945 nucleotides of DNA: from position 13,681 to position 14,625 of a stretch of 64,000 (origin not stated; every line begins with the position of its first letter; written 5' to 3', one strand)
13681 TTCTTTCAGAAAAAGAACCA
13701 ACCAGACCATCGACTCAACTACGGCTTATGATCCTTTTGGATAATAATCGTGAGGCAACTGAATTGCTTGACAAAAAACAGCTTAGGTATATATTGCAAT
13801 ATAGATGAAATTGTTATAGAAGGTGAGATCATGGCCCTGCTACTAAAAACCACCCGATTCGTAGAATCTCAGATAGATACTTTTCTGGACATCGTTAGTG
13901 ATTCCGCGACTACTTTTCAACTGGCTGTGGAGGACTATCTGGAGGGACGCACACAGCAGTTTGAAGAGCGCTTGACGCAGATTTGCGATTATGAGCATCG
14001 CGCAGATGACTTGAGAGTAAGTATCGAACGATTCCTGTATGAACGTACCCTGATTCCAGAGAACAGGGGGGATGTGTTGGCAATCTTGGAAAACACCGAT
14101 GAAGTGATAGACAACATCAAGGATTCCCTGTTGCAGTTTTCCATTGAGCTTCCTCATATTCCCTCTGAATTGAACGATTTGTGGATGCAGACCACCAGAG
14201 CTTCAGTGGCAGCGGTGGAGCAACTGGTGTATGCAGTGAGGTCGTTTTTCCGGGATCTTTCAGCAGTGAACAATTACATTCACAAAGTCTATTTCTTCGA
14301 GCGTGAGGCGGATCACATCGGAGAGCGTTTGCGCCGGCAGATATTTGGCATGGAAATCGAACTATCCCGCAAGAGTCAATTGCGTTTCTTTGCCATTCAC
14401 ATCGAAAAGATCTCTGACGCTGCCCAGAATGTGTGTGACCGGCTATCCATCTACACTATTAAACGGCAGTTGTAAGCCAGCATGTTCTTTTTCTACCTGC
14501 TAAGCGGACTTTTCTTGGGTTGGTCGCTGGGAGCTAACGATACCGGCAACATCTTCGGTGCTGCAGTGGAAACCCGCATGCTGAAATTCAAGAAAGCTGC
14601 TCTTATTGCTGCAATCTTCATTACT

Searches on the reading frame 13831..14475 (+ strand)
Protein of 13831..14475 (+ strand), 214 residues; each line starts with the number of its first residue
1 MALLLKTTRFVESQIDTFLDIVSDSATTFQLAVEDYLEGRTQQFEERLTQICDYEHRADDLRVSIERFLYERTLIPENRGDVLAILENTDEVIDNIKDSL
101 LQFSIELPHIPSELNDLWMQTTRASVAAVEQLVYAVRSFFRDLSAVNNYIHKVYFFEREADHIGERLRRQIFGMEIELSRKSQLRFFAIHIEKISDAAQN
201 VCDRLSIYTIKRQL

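Call 51: find_encoding_contigs(protein=window:13831-14475:+, flank=3000, max_places=10)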
Protein window:13831-14475:+ (214 aa): 9 contigs read that carry it; 8 places shown.
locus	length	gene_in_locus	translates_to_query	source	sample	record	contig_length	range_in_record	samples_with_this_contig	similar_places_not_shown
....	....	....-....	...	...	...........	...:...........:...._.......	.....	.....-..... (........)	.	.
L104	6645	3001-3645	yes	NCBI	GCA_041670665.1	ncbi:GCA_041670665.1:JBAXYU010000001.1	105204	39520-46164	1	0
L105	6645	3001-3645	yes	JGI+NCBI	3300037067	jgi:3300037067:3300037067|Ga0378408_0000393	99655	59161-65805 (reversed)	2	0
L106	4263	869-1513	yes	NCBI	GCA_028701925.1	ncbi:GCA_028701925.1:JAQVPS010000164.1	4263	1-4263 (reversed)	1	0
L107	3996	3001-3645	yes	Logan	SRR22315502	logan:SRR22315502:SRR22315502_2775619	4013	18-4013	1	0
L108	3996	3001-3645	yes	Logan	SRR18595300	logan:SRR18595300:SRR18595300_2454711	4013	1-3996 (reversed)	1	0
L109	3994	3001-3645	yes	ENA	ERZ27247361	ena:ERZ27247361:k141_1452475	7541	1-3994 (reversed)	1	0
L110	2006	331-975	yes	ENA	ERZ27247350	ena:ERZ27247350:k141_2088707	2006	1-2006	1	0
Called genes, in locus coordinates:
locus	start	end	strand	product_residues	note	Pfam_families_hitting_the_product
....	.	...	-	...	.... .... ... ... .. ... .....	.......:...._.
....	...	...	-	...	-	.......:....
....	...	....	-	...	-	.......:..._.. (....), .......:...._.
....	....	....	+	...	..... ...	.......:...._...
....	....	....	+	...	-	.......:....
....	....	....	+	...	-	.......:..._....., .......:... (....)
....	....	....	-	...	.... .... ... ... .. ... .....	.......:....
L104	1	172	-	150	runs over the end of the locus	PF12821:ThrE_2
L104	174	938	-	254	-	PF06738:ThrE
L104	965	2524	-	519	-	PF13476:AAA_23 (weak), PF00488:MutS_V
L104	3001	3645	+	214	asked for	PF01865:PhoU_div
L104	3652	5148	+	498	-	PF01384:PHO4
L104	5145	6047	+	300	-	PF03547:Mem_trans, PF01758:SBF (weak)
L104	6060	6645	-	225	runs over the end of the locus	PF00814:TsaD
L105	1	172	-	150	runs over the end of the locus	PF12821:ThrE_2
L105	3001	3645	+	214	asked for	PF01865:PhoU_div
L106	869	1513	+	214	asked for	PF01865:PhoU_div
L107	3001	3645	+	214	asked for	PF01865:PhoU_div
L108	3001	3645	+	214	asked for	PF01865:PhoU_div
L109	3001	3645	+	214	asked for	PF01865:PhoU_div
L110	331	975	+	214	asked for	PF01865:PhoU_div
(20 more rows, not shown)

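Call 64: find_homologous_proteins(query=window:13831-14475:+, max_evalue=1e-40)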
Query window:13831-14475:+ (214 aa): 304 proteins with E <= 1e-40 among 559 candidates; the best 120 are listed.
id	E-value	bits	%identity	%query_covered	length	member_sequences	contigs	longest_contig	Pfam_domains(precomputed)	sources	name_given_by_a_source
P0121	1.3e-124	431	95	100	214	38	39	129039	PF01865.22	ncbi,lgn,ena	-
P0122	2.3e-124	430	94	100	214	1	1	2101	PF01865.22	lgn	-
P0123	1.3e-123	428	94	100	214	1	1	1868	PF01865.22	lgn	-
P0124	1.2e-121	422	93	100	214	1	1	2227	PF01865.22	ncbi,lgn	-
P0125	3.1e-120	417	92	100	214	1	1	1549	PF01865.22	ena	-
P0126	3.4e-119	414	90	100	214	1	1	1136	PF01865.22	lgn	-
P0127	3.8e-119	413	90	100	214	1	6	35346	PF01865.22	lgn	-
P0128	7.7e-119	412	90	100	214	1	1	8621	PF01865.22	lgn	-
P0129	2.8e-118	411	90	100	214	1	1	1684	PF01865.22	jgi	-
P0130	2.9e-118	411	90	100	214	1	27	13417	PF01865.22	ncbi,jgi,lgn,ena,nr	ncbi:MAG: DUF47 family protein [Candidatus Cloacimonetes bacterium]|jgi:uncharacterized protein|nr:D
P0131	3.0e-118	411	90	100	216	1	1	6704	PF01865.22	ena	-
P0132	5.2e-118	410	90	100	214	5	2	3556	PF01865.22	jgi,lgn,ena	-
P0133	8.3e-118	409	90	100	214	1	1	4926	PF01865.22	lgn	-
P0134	1.5e-117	408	90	100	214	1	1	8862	PF01865.22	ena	-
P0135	1.7e-117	408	89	100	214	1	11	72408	PF01865.22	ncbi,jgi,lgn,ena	jgi:hypothetical protein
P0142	2.2e-116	404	88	100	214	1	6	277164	PF01865.22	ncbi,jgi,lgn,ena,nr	ncbi:MAG TPA: DUF47 family protein [Candidatus Cloacimonadota bacterium]|nr:DUF47 family protein [Ca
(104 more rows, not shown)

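Call 65: find_encoding_contigs(protein=P0121, flank=10000, max_places=3)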
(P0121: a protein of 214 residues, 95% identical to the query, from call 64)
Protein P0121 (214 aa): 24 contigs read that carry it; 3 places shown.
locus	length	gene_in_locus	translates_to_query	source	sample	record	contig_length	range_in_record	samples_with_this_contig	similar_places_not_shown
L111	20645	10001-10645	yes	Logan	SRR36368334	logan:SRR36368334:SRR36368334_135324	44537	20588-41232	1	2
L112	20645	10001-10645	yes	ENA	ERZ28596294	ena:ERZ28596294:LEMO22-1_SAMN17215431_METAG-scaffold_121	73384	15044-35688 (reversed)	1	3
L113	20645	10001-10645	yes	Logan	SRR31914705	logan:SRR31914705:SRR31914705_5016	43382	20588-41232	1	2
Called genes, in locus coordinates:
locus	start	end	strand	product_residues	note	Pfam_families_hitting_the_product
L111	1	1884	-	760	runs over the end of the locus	PF13734:Inhibitor_I69, PF01640:Peptidase_C10, PF00963:Cohesin (faint), PF13860:FlgD_ig (weak), PF18962:Por_Secre_tail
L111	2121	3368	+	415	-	PF12704:MacB_PCD, PF02687:FtsX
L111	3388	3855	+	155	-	PF02915:Rubrerythrin (weak)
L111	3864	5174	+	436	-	PF05496:RuvB_N, PF00158:Sigma54_activat (faint), PF01078:Mg_chelatase (faint), PF00004:AAA, PF16193:AAA_assoc_2, PF12002:MgsA_C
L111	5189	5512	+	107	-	PF01906:YbjQ_1, PF23025:YbjQ_2 (weak)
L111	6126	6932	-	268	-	-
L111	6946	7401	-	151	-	PF12821:ThrE_2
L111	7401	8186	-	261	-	PF06738:ThrE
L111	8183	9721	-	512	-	PF13476:AAA_23 (weak), PF00488:MutS_V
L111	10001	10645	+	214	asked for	PF01865:PhoU_div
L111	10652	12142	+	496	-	PF01384:PHO4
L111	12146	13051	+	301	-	PF03547:Mem_trans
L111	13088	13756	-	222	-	PF00814:TsaD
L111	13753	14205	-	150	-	PF13668:Ferritin_2 (weak), PF02915:Rubrerythrin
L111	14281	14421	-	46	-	PF00301:Rubredoxin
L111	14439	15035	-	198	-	PF02915:Rubrerythrin, PF21349:RUBY_RBDX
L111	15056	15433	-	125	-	PF06397:Desulfoferrod_N, PF01880:Desulfoferrodox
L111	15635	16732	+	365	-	-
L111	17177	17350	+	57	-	-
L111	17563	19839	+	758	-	PF13860:FlgD_ig, PF18962:Por_Secre_tail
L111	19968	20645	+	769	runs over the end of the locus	PF22842:Pel9A-like_beta_helix (faint), PF07602:DUF1565, PF13860:FlgD_ig, PF18962:Por_Secre_tail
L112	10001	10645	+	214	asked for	PF01865:PhoU_div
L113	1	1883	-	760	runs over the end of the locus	PF13734:Inhibitor_I69, PF01640:Peptidase_C10, PF13860:FlgD_ig (weak), PF18962:Por_Secre_tail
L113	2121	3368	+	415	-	PF12704:MacB_PCD, PF02687:FtsX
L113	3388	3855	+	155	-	PF02915:Rubrerythrin (weak)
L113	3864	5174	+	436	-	PF05496:RuvB_N, PF00158:Sigma54_activat (faint), PF01078:Mg_chelatase (faint), PF00004:AAA, PF16193:AAA_assoc_2, PF12002:MgsA_C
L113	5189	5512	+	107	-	PF01906:YbjQ_1, PF23025:YbjQ_2 (weak)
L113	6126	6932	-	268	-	-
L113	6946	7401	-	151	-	PF12821:ThrE_2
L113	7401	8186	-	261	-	PF06738:ThrE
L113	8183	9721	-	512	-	PF13476:AAA_23 (weak), PF00488:MutS_V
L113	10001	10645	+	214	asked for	PF01865:PhoU_div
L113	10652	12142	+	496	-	PF01384:PHO4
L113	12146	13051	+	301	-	PF03547:Mem_trans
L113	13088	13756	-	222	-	PF00814:TsaD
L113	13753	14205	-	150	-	PF13668:Ferritin_2 (weak), PF02915:Rubrerythrin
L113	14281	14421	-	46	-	PF00301:Rubredoxin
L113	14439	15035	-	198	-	PF02915:Rubrerythrin, PF23458:DUF7130 (faint), PF21349:RUBY_RBDX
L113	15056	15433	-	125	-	PF06397:Desulfoferrod_N, PF01880:Desulfoferrodox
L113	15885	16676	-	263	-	PF05013:FGase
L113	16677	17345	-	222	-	-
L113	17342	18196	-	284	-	PF02091:tRNA-synt_2e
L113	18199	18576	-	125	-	PF00376:MerR (weak), PF13411:MerR_1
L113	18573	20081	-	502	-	PF20154:LNT_N, PF00795:CN_hydrolase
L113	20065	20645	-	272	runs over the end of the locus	PF17170:DUF5128 (weak)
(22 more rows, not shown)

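Call 66: find_encoding_contigs(protein=P0135, flank=10000, max_places=2)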
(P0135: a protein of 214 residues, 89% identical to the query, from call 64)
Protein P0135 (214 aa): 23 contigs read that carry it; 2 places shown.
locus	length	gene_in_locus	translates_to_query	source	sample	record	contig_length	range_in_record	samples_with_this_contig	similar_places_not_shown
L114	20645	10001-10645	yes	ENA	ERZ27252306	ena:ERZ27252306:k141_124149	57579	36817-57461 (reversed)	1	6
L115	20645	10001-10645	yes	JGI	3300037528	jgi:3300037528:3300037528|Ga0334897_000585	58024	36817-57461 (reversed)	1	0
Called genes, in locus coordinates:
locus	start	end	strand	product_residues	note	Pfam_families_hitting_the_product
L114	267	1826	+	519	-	PF00488:MutS_V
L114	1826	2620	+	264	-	PF06738:ThrE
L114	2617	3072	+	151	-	PF12821:ThrE_2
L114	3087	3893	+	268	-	-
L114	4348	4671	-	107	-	PF01906:YbjQ_1, PF23025:YbjQ_2 (weak)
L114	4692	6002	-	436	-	PF05496:RuvB_N, PF01078:Mg_chelatase (faint), PF00158:Sigma54_activat (faint), PF13191:AAA_16 (faint), PF00004:AAA, PF16193:AAA_assoc_2, PF12002:MgsA_C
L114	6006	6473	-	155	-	PF02915:Rubrerythrin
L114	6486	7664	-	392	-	PF12704:MacB_PCD, PF02687:FtsX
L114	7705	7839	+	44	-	-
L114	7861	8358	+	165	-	PF04542:Sigma70_r2, PF08281:Sigma70_r4_2, PF04545:Sigma70_r4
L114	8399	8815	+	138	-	PF13490:zf-HC2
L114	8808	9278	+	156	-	PF13801:Metal_resist (weak)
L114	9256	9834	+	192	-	-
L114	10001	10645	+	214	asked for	PF01865:PhoU_div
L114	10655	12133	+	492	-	PF01384:PHO4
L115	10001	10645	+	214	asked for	PF01865:PhoU_div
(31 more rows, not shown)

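Call 67: find_encoding_contigs(protein=P0142, flank=10000, max_places=2)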
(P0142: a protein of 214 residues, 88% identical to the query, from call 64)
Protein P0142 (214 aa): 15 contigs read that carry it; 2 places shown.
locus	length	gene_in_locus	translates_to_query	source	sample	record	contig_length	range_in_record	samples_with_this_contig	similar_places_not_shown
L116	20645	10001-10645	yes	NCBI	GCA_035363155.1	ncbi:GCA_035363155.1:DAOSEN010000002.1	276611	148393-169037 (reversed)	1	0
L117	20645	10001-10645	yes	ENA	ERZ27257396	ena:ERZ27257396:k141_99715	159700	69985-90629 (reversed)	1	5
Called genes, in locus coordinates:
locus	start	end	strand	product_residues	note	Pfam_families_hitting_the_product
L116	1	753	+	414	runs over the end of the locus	PF12704:MacB_PCD, PF02687:FtsX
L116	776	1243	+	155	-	PF02915:Rubrerythrin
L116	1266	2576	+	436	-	PF05496:RuvB_N, PF01078:Mg_chelatase (faint), PF00004:AAA, PF07728:AAA_5 (faint), PF16193:AAA_assoc_2, PF12002:MgsA_C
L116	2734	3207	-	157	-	-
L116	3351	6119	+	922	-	PF02739:5_3_exonuc_N, PF01367:5_3_exonuc, PF01612:DNA_pol_A_exo1, PF00476:DNA_pol_A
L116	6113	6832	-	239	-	-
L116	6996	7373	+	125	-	PF06397:Desulfoferrod_N, PF01880:Desulfoferrodox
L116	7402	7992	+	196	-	PF00210:Ferritin (weak), PF02915:Rubrerythrin, PF23458:DUF7130 (weak), PF21349:RUBY_RBDX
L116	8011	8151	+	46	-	PF00301:Rubredoxin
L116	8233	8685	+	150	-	PF02915:Rubrerythrin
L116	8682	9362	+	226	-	PF00814:TsaD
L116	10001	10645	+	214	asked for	PF01865:PhoU_div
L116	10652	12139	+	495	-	PF01384:PHO4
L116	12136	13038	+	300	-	PF03547:Mem_trans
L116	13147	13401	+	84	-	-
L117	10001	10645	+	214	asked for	PF01865:PhoU_div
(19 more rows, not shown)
